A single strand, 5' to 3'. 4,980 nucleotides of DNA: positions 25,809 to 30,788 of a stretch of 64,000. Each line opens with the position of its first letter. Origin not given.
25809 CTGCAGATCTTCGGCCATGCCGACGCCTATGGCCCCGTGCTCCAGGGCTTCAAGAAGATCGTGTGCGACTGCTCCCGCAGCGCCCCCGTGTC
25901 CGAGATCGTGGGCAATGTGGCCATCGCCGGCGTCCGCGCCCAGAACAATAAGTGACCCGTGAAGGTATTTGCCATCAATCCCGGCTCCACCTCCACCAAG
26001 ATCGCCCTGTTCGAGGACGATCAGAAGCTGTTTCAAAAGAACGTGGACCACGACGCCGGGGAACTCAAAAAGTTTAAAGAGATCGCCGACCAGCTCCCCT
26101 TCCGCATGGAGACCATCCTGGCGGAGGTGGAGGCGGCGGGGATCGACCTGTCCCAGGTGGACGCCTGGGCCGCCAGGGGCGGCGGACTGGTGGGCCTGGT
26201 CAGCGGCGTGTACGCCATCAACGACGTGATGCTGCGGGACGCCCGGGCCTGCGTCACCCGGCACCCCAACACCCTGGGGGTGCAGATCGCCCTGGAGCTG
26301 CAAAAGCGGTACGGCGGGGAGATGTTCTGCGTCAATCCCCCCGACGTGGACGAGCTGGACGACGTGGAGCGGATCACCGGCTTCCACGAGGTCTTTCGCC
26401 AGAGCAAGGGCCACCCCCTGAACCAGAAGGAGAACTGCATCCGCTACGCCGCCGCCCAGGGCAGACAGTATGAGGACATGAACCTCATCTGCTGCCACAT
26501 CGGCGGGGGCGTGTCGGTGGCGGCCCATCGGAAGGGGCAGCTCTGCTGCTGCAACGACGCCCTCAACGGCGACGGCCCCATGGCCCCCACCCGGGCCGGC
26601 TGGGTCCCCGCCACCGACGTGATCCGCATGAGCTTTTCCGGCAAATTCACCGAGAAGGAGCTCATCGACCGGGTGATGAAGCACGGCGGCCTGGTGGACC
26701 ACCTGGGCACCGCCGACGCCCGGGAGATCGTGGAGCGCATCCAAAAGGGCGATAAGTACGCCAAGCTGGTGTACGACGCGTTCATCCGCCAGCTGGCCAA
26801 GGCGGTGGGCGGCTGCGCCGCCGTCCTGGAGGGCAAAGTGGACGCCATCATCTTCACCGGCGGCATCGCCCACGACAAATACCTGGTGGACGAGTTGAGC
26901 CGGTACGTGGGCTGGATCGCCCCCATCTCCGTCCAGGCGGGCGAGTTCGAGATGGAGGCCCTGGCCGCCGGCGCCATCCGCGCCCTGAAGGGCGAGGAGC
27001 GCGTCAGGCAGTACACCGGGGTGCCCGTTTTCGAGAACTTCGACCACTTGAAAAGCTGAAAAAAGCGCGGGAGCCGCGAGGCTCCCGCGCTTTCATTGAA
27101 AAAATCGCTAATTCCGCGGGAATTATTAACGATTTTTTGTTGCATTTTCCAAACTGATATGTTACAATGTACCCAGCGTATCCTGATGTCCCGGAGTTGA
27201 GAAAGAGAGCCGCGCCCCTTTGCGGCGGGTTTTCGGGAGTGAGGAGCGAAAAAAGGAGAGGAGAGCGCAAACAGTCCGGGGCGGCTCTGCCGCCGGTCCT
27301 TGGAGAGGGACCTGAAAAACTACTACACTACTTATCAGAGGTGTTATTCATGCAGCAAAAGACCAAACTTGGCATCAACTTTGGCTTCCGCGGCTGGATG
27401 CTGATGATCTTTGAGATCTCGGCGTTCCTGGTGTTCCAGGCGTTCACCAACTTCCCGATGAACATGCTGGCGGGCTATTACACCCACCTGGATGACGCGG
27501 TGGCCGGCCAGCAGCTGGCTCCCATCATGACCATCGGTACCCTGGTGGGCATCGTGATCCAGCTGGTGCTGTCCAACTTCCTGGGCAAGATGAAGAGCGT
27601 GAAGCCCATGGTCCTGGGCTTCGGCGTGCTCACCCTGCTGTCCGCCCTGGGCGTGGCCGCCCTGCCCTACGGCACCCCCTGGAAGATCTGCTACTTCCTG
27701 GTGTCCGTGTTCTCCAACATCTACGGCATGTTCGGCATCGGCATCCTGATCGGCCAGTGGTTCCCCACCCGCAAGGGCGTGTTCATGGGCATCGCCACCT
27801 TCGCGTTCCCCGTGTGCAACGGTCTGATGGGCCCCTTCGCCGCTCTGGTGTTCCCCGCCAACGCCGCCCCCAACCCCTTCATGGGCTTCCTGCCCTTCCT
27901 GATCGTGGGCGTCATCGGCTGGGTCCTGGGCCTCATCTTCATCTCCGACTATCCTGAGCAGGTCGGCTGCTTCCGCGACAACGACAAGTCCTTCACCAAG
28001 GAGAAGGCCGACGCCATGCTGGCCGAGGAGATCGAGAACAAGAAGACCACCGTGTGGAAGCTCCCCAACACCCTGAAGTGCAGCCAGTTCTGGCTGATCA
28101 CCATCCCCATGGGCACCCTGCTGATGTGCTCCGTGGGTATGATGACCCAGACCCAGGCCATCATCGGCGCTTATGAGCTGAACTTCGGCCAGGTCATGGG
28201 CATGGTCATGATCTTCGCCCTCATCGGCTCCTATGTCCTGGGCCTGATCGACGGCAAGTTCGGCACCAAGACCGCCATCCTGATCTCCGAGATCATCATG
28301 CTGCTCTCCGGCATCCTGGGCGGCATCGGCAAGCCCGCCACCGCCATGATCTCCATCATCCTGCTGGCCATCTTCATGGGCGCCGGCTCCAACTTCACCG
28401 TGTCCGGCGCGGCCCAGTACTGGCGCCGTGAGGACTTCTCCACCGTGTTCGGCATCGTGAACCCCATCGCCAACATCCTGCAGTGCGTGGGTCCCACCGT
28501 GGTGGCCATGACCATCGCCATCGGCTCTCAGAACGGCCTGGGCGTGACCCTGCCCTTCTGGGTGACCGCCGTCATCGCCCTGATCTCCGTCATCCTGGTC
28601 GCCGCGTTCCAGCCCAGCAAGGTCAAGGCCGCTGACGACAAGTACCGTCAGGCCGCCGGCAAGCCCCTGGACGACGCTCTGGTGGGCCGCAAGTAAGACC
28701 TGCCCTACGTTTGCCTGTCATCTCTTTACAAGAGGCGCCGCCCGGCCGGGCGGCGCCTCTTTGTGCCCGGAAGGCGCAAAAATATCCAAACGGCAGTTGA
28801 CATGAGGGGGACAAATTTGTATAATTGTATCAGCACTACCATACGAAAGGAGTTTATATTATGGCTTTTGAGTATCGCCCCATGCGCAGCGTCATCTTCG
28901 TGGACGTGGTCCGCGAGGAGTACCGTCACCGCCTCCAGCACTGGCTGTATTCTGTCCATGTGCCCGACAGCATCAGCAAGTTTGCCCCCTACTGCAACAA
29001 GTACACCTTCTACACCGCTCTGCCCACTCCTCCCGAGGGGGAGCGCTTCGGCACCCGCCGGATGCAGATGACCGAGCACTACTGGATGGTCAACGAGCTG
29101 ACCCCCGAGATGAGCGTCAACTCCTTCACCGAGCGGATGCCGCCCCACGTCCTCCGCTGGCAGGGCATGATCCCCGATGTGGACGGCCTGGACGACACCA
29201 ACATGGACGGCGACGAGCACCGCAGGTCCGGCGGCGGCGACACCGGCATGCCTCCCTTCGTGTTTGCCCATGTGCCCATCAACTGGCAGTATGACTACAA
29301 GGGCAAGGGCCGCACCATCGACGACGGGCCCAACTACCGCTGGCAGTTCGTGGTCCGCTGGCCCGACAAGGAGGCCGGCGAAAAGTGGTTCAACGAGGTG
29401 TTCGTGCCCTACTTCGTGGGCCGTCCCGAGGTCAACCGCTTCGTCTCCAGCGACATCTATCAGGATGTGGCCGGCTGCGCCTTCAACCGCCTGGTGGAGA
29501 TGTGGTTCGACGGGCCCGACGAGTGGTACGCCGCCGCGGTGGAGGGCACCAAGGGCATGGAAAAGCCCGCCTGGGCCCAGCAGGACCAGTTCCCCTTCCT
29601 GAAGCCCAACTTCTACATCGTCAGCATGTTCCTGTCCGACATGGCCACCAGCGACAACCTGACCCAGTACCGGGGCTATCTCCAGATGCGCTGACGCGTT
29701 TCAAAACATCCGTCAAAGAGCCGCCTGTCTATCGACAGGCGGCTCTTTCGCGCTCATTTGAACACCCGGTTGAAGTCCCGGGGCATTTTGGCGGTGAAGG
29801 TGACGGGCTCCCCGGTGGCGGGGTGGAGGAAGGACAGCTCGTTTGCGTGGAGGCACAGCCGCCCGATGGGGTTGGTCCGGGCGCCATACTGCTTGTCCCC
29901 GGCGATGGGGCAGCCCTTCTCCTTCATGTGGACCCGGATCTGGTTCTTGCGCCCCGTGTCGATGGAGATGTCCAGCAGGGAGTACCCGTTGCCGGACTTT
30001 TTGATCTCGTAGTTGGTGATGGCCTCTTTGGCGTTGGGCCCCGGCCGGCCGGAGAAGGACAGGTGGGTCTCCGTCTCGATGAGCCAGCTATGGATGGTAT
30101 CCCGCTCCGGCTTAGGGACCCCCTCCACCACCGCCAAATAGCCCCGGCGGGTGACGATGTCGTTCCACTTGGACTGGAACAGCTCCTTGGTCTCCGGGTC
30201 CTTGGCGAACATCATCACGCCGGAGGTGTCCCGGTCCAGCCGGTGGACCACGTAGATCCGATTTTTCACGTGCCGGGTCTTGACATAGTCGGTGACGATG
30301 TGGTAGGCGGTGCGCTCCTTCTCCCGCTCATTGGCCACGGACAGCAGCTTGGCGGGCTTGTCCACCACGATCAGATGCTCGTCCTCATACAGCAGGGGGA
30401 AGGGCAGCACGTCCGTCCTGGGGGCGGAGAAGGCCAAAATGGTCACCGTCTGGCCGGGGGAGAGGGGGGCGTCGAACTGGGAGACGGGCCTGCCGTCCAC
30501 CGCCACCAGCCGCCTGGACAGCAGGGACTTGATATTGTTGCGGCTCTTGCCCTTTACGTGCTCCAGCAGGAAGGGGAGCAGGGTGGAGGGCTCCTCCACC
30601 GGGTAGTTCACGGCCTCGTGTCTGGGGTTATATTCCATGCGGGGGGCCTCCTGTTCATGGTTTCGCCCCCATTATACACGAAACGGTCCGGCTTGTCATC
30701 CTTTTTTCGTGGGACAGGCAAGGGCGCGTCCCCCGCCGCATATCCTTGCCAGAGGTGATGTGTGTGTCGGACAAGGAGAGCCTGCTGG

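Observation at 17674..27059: Nine-gene operon joining a multi-cofactor reductase set to a carrier-protein / serine-hydrolase / phosphotransacylase / acyl-kinase cassette: candidate undescribed catabolic system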

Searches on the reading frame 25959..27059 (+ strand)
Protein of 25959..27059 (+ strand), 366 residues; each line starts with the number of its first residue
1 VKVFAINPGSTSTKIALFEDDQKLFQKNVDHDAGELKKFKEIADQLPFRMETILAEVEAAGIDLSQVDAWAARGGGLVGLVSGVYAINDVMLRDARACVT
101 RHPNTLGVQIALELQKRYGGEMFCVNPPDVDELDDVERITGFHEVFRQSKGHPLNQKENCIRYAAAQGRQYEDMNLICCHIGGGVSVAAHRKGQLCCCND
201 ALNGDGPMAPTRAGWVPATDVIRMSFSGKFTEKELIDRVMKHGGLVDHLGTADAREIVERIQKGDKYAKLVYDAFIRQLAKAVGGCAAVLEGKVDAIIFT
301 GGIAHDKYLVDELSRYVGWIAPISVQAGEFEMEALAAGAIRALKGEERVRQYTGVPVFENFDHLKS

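Call 4: search_protein_families(library=pfam, proteins=[window:25959-27059:+], max_evalue=0.01)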
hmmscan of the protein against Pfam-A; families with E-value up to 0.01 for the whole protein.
window:25959-27059:+ (366 aa): 3 families
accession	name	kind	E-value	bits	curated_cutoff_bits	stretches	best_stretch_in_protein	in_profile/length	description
PF00871.23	Acetate_kinase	-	9e-22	77.7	22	1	166-312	192-341/392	Acetokinase family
PF00480.26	ROK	-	1.8e-05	24.9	22.9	1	249-316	192-257/294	ROK family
PF01869.26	BcrAD_BadFG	-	0.0001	22.4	31.5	1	254-317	181-244/271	BadF/BadG/BcrA/BcrD ATPase family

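Call 5: search_protein_families(library=ncbifam, proteins=[window:25959-27059:+], max_evalue=0.01)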
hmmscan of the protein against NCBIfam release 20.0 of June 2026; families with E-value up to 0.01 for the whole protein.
window:25959-27059:+ (366 aa): 9 families
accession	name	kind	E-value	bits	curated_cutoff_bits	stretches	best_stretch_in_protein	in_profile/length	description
NF002834.0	PRK03011.1-5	subfamily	2.2e-123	411.9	222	1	1-353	3-356/357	butyrate kinase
TIGR02707.1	butyr_kinase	equivalog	1.7e-122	408.9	289.1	1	2-350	1-350/351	butyrate kinase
TIGR00016.1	ackA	subfamily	3e-23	82.2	293.4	1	166-313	199-348/405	acetate/propionate family kinase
NF009099.0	PRK12440.1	equivalog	7.3e-14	51.5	693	1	170-306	197-333/397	acetate/propionate family kinase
NF009045.0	PRK12379.1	equivalog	1.8e-13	50.1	580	1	171-313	194-337/402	propionate kinase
NF009063.0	PRK12397.1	equivalog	1.1e-11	44.1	659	1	168-306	195-334/404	acetate/propionate family kinase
NF005520.0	PRK07157.1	equivalog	3e-11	43.1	561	1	172-310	197-337/400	acetate kinase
NF005462.0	PRK07058.1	equivalog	3.1e-10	39.6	486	1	173-308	200-334/396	acetate/propionate family kinase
NF007108.0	PRK09557.1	equivalog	0.00059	19.2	443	1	252-315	206-267/303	fructokinase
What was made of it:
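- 25959..27059 (+): H: butyrate-kinase-family acyl kinase. Proposed reaction: acyl-phosphate + ADP -> acid + ATP. TIGR02707 409 bits against a cutoff of 289 (call 5).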

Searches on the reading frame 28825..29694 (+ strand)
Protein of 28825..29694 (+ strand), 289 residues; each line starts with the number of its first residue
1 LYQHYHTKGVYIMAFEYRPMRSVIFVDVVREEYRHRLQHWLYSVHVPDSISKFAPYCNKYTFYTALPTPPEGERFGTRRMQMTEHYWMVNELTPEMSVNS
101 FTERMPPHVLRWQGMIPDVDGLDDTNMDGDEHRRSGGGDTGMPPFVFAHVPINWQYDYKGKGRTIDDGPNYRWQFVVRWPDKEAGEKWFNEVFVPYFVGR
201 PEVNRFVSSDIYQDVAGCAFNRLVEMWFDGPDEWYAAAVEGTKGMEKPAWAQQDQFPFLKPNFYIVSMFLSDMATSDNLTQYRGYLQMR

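Call 7: search_protein_families(library=pfam, proteins=[window:28825-29694:+], max_evalue=0.001)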
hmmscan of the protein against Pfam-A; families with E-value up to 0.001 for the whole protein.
window:28825-29694:+ (289 aa): 1 family
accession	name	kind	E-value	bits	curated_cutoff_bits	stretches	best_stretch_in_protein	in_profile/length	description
PF18232.7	Chalcone_N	-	6.6e-55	184.3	25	1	17-118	1-102/102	Chalcone isomerase N-terminal domain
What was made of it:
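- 28861..29694 (+): Bacterial chalcone isomerase, with its own perfect sigma-70-type promoter at 28797-28825. Chalcone_N 6.6e-55 (call 7).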

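Call 48: find_related_loci(query=window:28843-29691:+, collection=metagenome_contigs, flank=10000)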
Query window:28843-29691:+ (283 aa) in metagenome_contigs; peptide patterns used: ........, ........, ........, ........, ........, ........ (x = any residue, [..] = any of these).
127 stretches matched a pattern; 109 encode a relative of the query (tblastn E <= 1e-3); the best 80 are kept; 80 distinct loci.
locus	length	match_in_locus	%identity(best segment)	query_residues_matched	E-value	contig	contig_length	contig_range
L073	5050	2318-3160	79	9-283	2e-155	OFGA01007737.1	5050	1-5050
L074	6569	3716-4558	79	9-283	7e-154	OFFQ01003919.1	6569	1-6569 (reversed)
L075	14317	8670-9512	79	9-283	5e-153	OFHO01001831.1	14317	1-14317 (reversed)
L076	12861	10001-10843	79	9-283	3e-153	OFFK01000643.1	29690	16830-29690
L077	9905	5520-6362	79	9-283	3e-153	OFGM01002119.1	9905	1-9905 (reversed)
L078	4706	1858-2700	79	9-283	4e-156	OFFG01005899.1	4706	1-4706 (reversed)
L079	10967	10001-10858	78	6-283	4e-153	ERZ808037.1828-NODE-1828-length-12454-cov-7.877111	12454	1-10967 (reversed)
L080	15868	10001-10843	79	9-283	9e-153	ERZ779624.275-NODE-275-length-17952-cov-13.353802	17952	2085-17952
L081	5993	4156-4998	79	9-283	5e-153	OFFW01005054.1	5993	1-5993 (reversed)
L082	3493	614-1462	78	2-283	7e-157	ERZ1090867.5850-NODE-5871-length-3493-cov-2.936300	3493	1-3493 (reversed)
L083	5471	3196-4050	78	7-283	4e-150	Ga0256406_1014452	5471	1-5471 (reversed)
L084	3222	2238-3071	77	7-283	1e-154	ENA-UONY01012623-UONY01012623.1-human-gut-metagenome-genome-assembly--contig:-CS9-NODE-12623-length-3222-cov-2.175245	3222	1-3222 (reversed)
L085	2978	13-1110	76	7-283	1e-154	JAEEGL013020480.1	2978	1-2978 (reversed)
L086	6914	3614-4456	74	1-282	2e-143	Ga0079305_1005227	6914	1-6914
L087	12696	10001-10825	75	7-282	7e-142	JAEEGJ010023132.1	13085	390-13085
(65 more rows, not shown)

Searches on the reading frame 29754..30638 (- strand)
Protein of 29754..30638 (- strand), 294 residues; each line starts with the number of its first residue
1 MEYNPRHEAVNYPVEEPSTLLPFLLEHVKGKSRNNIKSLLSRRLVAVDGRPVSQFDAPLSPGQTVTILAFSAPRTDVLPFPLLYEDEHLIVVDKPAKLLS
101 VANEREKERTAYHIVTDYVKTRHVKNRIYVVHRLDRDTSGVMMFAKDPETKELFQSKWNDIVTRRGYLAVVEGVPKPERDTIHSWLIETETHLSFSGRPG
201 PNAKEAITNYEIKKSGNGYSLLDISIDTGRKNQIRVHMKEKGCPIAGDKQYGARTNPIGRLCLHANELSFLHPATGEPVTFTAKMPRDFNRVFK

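Call 7: search_protein_families(library=pfam, proteins=[window:29754-30638:-], max_evalue=0.001)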
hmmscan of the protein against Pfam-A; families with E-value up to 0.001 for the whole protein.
window:29754-30638:- (294 aa): 1 family
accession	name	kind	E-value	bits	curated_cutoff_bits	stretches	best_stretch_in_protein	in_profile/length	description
PF00849.27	PseudoU_synth_2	-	3.7e-30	105.6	26.8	1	88-239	1-151/152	RNA pseudouridylate synthase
